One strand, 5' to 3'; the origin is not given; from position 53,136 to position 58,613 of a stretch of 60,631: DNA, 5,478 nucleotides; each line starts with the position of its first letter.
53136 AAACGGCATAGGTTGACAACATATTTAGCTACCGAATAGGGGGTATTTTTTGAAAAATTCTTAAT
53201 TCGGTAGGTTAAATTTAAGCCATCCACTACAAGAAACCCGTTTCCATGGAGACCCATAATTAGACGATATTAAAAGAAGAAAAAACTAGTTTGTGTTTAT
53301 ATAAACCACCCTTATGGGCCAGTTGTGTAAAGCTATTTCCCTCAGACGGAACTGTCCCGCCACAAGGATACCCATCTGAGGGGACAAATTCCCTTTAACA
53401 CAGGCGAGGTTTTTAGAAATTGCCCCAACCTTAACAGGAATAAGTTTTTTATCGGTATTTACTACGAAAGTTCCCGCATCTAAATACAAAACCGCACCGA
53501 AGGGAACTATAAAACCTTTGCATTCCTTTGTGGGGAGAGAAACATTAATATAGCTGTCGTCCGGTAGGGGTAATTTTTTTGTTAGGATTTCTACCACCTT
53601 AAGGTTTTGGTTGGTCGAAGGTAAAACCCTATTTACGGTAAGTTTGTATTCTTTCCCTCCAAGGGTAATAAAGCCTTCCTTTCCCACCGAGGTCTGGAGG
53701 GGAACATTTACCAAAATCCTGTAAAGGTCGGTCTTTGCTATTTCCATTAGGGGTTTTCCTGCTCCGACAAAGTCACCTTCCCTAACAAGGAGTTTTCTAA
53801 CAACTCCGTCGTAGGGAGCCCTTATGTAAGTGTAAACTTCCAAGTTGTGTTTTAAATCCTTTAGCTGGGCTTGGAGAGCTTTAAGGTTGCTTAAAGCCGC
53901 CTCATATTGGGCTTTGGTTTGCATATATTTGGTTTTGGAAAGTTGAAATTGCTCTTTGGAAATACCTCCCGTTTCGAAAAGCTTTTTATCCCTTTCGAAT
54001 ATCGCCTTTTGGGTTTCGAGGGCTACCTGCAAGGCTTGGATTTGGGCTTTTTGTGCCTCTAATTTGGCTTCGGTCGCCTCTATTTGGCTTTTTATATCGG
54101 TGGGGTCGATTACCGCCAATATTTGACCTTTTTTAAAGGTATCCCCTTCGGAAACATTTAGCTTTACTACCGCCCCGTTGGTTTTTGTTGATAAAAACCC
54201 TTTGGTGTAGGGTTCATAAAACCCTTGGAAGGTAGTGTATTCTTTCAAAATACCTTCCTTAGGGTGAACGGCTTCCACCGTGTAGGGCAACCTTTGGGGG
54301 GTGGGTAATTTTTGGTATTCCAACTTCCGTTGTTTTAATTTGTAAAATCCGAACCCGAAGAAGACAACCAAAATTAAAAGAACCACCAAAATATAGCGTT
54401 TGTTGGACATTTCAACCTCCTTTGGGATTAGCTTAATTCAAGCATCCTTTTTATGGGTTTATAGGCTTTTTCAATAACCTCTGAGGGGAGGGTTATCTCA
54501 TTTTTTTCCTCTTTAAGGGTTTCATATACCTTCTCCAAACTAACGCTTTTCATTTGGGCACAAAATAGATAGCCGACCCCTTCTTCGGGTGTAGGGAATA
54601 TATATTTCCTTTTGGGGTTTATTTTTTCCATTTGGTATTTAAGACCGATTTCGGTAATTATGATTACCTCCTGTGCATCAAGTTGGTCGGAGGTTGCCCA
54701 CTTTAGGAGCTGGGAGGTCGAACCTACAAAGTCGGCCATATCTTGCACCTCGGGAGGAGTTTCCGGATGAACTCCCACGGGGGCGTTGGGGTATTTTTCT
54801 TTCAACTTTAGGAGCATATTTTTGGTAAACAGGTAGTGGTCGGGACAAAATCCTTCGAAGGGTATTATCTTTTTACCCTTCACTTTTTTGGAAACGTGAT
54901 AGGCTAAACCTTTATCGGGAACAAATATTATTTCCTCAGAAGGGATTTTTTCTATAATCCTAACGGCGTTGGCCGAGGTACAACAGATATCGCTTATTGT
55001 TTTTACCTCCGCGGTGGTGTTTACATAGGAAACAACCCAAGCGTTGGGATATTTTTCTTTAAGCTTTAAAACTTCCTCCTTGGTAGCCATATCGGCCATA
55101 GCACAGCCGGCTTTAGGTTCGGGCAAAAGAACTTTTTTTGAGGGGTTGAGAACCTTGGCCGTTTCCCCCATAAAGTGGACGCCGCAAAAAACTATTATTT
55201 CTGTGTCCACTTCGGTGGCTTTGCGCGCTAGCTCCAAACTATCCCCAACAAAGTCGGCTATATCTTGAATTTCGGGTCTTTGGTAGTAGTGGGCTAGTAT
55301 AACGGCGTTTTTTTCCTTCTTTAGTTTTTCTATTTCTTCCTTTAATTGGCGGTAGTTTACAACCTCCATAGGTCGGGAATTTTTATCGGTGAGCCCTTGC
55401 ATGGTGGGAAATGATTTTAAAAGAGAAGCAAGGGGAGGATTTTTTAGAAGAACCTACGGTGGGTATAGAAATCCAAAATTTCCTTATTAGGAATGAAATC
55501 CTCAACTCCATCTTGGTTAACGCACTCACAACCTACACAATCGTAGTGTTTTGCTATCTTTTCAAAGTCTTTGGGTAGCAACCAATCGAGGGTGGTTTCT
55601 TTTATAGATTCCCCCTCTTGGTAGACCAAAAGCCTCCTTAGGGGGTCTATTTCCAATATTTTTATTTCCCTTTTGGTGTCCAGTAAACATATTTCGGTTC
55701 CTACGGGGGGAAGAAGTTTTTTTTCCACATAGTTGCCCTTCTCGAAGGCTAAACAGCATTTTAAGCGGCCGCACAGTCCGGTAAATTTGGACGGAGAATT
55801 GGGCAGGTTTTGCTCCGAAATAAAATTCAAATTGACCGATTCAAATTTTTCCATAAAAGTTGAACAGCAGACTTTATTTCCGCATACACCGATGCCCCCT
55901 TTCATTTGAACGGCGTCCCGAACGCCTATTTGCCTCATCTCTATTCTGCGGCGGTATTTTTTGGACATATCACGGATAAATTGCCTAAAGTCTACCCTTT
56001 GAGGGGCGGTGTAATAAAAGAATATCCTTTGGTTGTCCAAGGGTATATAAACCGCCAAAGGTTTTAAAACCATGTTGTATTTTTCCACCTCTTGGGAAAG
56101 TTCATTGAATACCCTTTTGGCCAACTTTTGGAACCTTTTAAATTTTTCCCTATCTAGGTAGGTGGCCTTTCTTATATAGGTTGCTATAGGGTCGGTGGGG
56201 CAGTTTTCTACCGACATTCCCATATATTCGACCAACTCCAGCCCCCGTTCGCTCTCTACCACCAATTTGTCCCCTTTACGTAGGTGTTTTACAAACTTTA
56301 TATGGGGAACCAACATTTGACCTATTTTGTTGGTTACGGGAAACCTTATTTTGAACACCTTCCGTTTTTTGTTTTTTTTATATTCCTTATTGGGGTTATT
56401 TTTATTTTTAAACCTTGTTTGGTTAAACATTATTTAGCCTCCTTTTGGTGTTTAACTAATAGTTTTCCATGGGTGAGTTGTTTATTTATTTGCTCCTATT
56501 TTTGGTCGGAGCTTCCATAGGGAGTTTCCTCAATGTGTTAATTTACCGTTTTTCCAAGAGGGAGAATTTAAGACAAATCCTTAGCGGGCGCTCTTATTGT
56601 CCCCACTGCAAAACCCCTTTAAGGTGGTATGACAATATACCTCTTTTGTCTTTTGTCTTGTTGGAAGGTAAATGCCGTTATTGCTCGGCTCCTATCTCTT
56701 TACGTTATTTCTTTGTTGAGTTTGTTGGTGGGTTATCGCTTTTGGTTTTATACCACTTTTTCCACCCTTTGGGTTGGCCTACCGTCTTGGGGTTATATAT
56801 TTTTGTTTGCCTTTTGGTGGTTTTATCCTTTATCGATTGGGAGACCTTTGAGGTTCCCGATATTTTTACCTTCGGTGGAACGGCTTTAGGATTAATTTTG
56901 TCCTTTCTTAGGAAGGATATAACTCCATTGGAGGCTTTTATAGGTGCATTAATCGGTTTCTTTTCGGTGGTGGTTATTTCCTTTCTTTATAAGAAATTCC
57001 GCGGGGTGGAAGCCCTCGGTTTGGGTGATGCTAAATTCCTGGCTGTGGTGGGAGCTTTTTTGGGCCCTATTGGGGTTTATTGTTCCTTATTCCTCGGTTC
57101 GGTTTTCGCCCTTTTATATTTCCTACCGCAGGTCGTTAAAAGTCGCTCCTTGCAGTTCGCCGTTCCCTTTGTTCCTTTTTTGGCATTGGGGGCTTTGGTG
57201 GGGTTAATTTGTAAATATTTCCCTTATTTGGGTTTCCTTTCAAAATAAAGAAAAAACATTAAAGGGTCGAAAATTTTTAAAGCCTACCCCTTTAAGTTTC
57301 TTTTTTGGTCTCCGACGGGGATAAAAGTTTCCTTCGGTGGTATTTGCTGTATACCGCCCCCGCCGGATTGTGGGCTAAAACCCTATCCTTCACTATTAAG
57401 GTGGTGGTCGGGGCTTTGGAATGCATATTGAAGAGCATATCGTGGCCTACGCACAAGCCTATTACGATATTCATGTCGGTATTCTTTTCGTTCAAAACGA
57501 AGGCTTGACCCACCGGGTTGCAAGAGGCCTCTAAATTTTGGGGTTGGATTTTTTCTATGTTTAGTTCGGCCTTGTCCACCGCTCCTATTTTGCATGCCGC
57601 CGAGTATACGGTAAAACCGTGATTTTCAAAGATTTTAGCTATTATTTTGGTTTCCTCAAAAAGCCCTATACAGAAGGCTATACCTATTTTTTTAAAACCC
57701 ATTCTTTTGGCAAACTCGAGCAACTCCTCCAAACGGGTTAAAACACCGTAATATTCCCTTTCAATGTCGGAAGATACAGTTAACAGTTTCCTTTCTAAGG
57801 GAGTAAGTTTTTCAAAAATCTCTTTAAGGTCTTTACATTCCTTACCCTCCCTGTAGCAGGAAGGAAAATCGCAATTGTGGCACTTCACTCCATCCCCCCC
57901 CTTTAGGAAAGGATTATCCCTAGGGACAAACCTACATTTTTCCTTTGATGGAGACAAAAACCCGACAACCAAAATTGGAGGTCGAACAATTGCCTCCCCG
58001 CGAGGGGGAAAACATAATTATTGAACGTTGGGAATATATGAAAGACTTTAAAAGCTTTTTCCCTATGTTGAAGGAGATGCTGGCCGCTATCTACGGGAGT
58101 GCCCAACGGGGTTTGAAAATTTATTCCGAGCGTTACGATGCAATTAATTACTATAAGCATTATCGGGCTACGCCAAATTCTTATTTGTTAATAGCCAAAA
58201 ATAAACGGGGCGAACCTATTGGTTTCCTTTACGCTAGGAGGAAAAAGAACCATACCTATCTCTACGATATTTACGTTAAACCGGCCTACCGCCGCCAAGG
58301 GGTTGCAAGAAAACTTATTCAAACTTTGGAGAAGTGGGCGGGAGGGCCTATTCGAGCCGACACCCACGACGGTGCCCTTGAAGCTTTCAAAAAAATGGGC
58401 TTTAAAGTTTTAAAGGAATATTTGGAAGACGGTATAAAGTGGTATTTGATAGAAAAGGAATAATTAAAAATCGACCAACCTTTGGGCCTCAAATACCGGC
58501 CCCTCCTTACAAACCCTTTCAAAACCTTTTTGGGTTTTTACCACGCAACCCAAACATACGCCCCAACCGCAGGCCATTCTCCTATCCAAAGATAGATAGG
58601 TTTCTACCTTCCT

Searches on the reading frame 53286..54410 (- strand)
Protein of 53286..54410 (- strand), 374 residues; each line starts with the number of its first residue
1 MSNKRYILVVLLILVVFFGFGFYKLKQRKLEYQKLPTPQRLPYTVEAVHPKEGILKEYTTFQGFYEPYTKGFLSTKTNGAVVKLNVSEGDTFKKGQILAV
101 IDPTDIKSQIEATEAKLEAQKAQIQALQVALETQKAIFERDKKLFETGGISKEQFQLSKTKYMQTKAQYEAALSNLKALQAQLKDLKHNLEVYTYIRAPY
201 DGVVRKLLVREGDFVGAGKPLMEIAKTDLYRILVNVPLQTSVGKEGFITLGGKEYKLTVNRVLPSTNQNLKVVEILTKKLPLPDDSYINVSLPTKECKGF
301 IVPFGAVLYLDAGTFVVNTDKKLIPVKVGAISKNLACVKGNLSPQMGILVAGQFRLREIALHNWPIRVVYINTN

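Call 64: search_protein_families(library=pfam, proteins=[window:53286-54410:-], max_evalue=0.00001)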
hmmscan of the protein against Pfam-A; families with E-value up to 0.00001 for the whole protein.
window:53286-54410:- (374 aa): 4 families
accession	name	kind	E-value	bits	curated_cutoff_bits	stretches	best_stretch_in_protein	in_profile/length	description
PF13437.12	HlyD_3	-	4.1e-13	50.4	22.2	1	196-270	2-84/106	HlyD family secretion protein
PF13533.13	Biotin_lipoyl_2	-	2e-11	43.9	29.8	1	73-102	3-32/32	Biotin-lipoyl like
PF16576.10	HlyD_D23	-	1.5e-10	41.1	30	1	74-237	23-152/214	Barrel-sandwich domain of CusB or HlyD membrane-fusion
PF00364.28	Biotin_lipoyl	-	7.9e-09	35.7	22.1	0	196-224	45-73/73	Biotin-requiring enzyme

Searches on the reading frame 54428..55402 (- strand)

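Call 64: search_protein_families(library=pfam, proteins=[window:54428-55402:-], max_evalue=0.00001)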
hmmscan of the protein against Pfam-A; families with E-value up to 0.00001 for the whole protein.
window:54428-55402:- (324 aa): 1 family
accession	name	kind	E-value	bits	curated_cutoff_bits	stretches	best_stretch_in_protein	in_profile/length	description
PF02445.21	NadA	-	5.9e-118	393.7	27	1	22-322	1-295/295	Quinolinate synthetase A protein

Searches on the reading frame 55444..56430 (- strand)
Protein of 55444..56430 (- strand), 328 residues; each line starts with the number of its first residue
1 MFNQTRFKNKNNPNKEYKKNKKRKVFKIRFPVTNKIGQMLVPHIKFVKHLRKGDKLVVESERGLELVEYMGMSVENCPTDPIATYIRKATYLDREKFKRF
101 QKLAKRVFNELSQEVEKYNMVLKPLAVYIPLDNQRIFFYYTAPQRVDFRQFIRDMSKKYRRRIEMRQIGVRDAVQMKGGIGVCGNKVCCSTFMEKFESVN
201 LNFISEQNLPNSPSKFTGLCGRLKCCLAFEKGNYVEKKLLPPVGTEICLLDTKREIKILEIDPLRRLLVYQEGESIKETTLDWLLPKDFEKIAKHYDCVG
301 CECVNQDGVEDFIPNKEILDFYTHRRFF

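Call 64: search_protein_families(library=pfam, proteins=[window:55444-56430:-], max_evalue=0.00001)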
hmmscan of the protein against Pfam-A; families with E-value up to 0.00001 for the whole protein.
window:55444-56430:- (328 aa): 1 family
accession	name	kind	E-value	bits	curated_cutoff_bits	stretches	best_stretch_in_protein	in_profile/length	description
PF04468.17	PSP1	-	5.7e-19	68.7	27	1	86-168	4-86/86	PSP1 C-terminal conserved region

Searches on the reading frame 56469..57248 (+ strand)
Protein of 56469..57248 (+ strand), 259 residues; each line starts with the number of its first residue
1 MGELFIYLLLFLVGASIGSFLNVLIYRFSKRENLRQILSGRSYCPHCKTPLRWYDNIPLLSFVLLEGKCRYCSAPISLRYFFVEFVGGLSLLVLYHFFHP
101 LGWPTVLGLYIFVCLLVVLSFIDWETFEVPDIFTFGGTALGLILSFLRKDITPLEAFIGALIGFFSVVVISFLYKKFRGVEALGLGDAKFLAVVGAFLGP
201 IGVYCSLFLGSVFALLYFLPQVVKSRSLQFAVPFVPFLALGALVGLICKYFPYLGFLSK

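Call 64: search_protein_families(library=pfam, proteins=[window:56469-57248:+], max_evalue=0.00001)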
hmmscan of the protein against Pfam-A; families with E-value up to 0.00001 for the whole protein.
window:56469-57248:+ (259 aa): 2 families
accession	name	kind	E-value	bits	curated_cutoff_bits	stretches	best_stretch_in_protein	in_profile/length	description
PF06750.18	A24_N_bact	-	1.1e-29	102.7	23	1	12-96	1-82/84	Bacterial Peptidase A24 N-terminal domain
PF01478.23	Peptidase_A24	-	3e-17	63.4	26.5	1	111-219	2-104/104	Type IV leader peptidase family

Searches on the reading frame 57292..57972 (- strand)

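Call 64: search_protein_families(library=pfam, proteins=[window:57292-57972:-], max_evalue=0.00001)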
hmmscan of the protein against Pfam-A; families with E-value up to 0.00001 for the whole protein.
window:57292-57972:- (226 aa): 1 family
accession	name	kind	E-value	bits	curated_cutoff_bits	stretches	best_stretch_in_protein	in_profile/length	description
PF08901.16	DUF1847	-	3e-57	193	25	1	48-192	9-157/157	Protein of unknown function (DUF1847)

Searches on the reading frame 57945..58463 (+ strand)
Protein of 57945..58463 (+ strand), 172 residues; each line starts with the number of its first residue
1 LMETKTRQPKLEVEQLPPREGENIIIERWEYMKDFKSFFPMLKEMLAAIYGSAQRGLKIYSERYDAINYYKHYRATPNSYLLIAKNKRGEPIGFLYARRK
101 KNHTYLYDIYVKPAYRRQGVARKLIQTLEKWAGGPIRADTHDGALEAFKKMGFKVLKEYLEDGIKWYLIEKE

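Call 64: search_protein_families(library=pfam, proteins=[window:57945-58463:+], max_evalue=0.00001)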
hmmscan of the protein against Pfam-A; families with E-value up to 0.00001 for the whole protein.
window:57945-58463:+ (172 aa): 3 families
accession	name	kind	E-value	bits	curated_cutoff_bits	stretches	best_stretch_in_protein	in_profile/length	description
PF00583.31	Acetyltransf_1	-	4.9e-16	59.5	20.7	1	65-153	21-116/116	Acetyltransferase (GNAT) family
PF13508.13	Acetyltransf_7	-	6.8e-13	49.2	27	1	78-155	2-84/84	Acetyltransferase (GNAT) domain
PF13673.13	Acetyltransf_10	-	1.3e-11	45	23.6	1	77-166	28-121/128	Acetyltransferase (GNAT) domain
